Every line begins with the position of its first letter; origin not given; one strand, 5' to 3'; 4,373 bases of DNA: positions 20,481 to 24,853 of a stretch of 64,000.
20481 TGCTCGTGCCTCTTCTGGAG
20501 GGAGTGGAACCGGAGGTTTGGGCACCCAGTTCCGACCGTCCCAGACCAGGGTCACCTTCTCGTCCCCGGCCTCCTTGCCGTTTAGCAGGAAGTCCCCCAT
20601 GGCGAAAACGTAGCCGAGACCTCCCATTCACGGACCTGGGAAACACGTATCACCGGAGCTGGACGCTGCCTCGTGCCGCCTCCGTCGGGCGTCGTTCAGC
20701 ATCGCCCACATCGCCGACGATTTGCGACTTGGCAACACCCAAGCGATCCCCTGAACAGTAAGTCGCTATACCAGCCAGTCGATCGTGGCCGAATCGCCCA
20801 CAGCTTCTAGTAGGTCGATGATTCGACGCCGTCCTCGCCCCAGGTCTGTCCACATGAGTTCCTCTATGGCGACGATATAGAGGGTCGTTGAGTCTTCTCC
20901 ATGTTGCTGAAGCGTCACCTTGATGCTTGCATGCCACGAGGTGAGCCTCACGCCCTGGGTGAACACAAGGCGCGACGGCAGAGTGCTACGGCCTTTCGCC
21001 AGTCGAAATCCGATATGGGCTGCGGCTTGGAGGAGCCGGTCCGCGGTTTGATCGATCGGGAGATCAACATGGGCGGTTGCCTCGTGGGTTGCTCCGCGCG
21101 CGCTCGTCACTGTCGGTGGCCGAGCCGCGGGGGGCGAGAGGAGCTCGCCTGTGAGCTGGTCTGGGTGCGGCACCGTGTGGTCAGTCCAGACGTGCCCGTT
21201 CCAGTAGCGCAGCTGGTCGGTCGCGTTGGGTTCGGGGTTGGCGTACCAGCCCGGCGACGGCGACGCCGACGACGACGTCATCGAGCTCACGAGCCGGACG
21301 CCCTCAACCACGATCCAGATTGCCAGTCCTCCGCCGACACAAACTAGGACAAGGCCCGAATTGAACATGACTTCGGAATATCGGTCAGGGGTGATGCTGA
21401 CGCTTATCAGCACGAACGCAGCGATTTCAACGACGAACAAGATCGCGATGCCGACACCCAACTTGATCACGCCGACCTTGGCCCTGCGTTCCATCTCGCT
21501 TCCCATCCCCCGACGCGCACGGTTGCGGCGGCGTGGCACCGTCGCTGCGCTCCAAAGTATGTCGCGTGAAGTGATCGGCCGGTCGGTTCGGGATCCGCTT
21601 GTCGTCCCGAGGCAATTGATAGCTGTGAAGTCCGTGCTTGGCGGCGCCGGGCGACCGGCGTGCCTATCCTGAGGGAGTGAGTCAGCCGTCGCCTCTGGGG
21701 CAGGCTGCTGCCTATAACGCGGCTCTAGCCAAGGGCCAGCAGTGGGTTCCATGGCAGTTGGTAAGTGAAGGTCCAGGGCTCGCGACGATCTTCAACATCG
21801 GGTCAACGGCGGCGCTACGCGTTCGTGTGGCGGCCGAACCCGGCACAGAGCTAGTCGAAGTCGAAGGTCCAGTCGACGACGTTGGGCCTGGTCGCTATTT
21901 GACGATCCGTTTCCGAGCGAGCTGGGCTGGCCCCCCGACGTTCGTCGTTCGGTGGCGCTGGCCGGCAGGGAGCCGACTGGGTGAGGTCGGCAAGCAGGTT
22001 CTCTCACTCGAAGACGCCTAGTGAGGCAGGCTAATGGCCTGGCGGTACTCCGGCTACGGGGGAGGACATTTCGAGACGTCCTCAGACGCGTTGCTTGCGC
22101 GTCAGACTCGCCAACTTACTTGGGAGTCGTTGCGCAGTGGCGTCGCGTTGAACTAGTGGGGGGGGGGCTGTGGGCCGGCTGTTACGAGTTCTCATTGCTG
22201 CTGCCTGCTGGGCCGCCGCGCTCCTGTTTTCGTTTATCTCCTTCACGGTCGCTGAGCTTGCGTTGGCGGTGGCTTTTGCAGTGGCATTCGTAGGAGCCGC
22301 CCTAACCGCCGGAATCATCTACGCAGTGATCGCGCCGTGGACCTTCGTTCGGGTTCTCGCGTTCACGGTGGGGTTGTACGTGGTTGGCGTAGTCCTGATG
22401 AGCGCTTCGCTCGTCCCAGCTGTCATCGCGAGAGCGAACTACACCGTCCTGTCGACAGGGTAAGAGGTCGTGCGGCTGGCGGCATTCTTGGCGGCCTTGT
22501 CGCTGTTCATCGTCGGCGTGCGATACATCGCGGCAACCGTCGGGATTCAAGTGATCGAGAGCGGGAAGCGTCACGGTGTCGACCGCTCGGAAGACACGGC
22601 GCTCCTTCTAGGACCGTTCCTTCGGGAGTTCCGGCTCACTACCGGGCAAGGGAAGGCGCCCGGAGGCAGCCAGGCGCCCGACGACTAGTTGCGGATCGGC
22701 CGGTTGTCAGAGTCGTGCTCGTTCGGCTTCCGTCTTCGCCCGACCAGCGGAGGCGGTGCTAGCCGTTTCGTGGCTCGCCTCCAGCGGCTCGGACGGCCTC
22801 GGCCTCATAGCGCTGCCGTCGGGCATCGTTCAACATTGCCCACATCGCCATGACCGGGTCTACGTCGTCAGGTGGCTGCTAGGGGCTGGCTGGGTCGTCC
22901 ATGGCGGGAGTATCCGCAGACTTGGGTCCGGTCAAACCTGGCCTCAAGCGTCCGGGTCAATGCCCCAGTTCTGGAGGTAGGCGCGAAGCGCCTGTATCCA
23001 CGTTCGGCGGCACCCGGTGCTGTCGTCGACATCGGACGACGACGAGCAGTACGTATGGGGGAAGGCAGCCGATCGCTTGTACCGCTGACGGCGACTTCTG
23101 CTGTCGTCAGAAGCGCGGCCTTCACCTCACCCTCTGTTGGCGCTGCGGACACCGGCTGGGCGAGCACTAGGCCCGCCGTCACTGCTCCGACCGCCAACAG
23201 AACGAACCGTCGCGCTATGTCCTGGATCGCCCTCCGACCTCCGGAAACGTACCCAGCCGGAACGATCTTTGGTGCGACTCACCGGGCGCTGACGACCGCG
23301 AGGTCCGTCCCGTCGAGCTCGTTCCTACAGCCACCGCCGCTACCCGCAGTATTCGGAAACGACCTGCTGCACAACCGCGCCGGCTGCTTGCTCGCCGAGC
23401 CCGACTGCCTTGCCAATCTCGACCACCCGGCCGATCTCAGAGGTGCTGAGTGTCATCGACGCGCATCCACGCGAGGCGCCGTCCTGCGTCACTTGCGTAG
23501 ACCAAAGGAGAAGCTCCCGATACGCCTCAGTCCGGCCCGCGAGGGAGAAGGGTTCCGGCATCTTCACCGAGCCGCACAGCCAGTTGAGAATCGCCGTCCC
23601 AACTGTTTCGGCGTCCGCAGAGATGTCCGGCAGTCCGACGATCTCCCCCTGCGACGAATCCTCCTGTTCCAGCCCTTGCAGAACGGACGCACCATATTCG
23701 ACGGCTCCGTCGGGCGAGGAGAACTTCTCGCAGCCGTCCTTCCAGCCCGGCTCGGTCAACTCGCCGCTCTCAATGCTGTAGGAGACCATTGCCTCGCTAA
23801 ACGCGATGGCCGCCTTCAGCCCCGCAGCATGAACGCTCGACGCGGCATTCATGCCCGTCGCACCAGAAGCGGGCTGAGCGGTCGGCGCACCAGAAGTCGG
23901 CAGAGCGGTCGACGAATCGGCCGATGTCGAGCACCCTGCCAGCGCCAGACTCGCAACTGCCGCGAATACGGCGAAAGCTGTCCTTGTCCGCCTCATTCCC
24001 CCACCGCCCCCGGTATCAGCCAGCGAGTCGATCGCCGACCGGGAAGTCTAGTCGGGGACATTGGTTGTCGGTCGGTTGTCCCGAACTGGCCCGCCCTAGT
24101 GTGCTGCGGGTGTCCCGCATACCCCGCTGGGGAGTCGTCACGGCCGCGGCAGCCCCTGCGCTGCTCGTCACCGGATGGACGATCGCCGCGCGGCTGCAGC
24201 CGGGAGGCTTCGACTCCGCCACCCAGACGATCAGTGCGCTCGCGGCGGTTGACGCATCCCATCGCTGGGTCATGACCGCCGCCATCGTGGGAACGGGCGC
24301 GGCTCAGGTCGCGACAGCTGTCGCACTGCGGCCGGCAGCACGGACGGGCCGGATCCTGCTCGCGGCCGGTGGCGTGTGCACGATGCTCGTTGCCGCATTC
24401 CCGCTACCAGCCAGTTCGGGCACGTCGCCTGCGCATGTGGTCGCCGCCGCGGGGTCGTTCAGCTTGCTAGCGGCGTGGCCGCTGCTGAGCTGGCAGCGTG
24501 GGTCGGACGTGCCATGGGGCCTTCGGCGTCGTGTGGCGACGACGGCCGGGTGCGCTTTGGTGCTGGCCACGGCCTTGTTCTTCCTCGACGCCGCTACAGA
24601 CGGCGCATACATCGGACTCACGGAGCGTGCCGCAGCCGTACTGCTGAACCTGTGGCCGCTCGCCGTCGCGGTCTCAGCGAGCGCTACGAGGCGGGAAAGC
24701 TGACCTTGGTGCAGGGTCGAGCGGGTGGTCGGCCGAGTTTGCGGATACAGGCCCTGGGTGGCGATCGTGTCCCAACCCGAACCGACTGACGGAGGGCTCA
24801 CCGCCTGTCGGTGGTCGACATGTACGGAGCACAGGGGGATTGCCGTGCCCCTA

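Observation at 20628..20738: Paralogous micro-ORFs (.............): a 34-nt repeat whose only differences are synonymous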

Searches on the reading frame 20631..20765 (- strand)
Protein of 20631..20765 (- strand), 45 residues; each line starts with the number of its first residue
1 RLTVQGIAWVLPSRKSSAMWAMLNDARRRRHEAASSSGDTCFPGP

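Call 13: find_homologous_proteins(query=A2, max_evalue=10)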
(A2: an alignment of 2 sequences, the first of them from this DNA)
Query A2 (2 sequences): 3 candidates shared short words with the query, none scored E <= 10.
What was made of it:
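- Tried and rejected: Two-peptide profile against the 5.8-billion-protein index: three word candidates, none scoring (call 13).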

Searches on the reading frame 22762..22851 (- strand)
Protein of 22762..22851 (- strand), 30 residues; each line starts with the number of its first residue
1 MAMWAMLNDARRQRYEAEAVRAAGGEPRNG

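Call 41: search_dna_similar(query=window:22762-22851:-, collection=phages, mode=protein, max_evalue=10)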
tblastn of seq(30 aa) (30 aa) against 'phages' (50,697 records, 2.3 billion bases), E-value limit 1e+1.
No match.

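Call 42: search_dna_similar(query=window:22762-22851:-, collection=plasmids, mode=protein, max_evalue=10)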
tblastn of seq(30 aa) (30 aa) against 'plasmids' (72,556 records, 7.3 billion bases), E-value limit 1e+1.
No match.

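Call 54: search_protein_representatives(alignment_id=A4)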
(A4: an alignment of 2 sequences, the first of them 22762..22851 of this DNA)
Query: 2 sequences, 31 profile positions. Proteins with E-value up to 0.001 (for the whole library): 1; up to 1e-10: 0; up to 1e-30: 0. The best 1 are listed.
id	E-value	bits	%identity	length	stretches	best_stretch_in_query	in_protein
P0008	2.1e-04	37.0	-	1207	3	3-28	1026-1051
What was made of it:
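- No full-length relative of such a gene exists in 5.8 billion or 1.84 billion proteins (calls 13, 54). The peptide has no relative in any protein collection (calls 13, 54, 41, 42).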

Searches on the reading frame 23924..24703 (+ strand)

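Call 7: search_protein_families(library=pfam, proteins=[window:23924-24703:+], max_evalue=0.01)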
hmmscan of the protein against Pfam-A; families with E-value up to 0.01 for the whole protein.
window:23924-24703:+ (259 aa): 1 family
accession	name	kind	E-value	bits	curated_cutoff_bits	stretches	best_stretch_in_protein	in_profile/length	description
PF06197.19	DUF998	-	4.1e-24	85.7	30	1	76-250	2-183/184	Protein of unknown function (DUF998)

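Call 63: search_protein_families(library=phrogs, proteins=[window:23924-24703:+], max_evalue=0.01)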
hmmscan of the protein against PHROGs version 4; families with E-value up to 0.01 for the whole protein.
window:23924-24703:+ (259 aa): 0 families

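Call 64: search_protein_families(library=ncbifam, proteins=[window:23924-24703:+], max_evalue=0.01)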
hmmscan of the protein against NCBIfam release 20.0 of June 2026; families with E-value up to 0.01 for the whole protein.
window:23924-24703:+ (259 aa): 0 families
